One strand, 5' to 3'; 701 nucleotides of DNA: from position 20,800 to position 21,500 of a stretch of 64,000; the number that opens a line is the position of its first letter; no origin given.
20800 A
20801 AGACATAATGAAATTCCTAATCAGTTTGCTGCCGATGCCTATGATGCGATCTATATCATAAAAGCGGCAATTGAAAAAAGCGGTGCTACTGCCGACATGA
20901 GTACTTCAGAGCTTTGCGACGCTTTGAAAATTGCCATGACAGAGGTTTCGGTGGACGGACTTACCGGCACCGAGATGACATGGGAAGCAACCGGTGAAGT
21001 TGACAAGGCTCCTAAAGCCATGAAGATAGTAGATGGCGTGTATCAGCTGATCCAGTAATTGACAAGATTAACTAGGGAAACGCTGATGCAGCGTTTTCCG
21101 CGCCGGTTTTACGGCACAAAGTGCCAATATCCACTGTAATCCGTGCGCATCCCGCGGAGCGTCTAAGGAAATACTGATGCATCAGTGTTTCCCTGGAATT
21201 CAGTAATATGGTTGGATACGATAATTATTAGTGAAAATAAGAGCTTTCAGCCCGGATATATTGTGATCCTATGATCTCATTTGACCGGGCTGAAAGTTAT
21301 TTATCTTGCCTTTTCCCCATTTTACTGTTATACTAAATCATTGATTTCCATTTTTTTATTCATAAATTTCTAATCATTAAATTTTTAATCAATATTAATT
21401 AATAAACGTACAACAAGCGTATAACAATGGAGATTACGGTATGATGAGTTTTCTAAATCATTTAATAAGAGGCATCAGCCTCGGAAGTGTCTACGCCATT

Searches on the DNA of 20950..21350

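Call 14: search_rna_families(source=window, start=20950, end=21350, threshold=evalue, max_evalue=10, show_alignments=3)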
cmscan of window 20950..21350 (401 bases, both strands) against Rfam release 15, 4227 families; matches with E-value up to 10: 3.
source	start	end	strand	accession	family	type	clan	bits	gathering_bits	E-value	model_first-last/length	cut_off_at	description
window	21194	21324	-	RF00635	HAR1A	Gene; lncRNA;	-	20.1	40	5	1-118/118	no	Highly accelerated region 1A/1B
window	21168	21233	+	RF02841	Ref70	Gene; sRNA;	-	15.3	115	5.6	1-122/122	no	Enterococcus sRNA 70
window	21074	21194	+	RF04228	MIR6140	Gene; miRNA;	-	13.9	140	9.1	1-165/165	no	MIR6140 microRNA precursor family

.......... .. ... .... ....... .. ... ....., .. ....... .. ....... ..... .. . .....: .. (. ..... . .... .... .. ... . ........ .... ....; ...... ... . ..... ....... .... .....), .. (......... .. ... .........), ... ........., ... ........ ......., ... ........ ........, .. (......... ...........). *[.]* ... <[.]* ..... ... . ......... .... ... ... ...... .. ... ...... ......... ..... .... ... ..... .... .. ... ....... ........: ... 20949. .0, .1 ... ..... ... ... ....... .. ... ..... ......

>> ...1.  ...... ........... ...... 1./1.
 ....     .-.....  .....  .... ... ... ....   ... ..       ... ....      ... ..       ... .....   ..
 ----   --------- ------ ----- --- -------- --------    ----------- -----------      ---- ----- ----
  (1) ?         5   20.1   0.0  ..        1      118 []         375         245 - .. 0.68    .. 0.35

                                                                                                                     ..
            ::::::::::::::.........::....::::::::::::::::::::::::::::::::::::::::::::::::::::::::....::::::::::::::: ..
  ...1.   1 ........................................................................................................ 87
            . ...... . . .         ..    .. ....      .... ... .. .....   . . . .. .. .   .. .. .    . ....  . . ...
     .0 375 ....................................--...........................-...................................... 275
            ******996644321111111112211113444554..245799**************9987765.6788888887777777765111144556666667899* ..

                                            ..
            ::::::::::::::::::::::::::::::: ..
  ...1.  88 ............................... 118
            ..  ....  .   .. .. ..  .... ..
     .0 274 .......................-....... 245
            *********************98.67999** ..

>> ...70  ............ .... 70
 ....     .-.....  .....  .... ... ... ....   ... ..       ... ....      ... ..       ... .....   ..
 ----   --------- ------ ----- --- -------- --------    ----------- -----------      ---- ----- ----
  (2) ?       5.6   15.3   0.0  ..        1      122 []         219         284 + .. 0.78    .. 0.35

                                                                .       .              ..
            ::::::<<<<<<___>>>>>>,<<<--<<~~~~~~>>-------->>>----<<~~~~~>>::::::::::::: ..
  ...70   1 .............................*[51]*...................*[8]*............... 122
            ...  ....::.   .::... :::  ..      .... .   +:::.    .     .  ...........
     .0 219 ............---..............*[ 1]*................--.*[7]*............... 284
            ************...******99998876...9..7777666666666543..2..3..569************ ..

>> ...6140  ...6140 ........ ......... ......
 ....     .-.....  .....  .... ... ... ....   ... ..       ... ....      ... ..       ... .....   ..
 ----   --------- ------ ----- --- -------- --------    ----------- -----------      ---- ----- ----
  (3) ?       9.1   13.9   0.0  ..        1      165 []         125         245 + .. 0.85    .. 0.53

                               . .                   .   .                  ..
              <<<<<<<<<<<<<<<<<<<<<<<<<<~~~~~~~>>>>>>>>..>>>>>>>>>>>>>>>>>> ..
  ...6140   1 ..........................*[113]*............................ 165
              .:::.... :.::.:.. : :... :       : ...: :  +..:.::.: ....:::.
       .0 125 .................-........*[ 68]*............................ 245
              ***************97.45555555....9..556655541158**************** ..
